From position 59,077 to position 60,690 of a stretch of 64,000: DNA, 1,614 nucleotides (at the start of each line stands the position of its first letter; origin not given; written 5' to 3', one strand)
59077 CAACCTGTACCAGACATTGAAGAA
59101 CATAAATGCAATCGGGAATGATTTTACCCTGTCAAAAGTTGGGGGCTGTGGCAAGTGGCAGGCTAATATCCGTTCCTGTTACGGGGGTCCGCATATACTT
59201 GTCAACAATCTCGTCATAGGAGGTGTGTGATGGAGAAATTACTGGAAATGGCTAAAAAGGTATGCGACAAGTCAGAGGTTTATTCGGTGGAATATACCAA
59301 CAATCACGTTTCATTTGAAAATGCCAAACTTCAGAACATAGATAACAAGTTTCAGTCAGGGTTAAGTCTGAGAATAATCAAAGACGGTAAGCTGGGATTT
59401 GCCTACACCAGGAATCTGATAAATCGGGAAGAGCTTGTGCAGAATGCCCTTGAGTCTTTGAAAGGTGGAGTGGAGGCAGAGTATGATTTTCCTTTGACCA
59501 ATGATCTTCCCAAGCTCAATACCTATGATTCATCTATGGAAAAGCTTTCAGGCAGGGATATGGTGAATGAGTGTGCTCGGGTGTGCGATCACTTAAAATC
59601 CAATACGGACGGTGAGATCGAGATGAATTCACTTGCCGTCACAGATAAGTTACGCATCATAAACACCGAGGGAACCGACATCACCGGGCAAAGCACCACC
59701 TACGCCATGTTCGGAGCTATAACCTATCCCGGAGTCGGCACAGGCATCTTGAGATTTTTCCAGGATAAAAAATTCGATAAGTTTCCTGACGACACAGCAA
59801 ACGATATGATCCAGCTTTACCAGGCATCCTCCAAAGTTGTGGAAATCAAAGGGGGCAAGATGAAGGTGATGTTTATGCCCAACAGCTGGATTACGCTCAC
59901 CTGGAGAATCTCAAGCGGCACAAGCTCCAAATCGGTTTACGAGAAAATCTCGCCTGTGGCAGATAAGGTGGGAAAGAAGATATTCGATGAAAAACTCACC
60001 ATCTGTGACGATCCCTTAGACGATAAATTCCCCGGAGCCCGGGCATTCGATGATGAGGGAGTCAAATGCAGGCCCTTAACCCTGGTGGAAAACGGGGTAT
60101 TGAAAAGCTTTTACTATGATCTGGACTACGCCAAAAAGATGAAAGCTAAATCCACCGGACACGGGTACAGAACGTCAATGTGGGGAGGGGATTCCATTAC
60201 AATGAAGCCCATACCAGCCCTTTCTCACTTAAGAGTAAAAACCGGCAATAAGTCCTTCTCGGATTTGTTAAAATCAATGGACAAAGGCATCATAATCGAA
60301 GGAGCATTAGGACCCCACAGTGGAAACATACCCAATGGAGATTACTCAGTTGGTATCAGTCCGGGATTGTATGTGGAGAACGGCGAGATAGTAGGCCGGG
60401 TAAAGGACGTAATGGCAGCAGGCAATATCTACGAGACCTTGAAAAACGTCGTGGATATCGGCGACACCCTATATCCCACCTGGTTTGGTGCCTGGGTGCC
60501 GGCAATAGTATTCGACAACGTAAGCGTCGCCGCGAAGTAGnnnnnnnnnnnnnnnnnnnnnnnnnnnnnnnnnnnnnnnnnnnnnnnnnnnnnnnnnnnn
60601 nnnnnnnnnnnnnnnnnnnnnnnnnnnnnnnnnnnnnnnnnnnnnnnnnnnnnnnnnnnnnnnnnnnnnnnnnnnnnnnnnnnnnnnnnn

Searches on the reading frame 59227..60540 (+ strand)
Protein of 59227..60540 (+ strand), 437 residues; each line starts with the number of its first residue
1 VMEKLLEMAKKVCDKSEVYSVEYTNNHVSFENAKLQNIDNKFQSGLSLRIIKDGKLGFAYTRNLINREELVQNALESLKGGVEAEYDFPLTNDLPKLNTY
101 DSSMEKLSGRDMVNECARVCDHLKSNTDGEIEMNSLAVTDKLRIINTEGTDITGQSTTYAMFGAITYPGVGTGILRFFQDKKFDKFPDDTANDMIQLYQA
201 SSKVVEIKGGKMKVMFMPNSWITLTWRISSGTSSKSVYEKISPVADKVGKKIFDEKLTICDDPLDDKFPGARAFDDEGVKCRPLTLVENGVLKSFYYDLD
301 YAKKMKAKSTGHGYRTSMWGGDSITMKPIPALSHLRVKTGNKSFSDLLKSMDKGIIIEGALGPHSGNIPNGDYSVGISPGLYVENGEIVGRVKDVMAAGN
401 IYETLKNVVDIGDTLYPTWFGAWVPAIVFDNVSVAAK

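Call 38: search_protein_families(library=pfam, proteins=[window:59227-60540:+], max_evalue=0.001)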
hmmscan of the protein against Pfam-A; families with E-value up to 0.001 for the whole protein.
window:59227-60540:+ (437 aa): 2 families
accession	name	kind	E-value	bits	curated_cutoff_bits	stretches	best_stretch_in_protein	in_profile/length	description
PF19289.4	PmbA_TldD_3rd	-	1.4e-61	207.9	22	1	210-435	2-219/220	PmbA/TldA metallopeptidase C-terminal domain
PF01523.21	PmbA_TldD_1st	-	1.1e-11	45.2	20.9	1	17-76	2-63/65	PmbA/TldA metallopeptidase domain 1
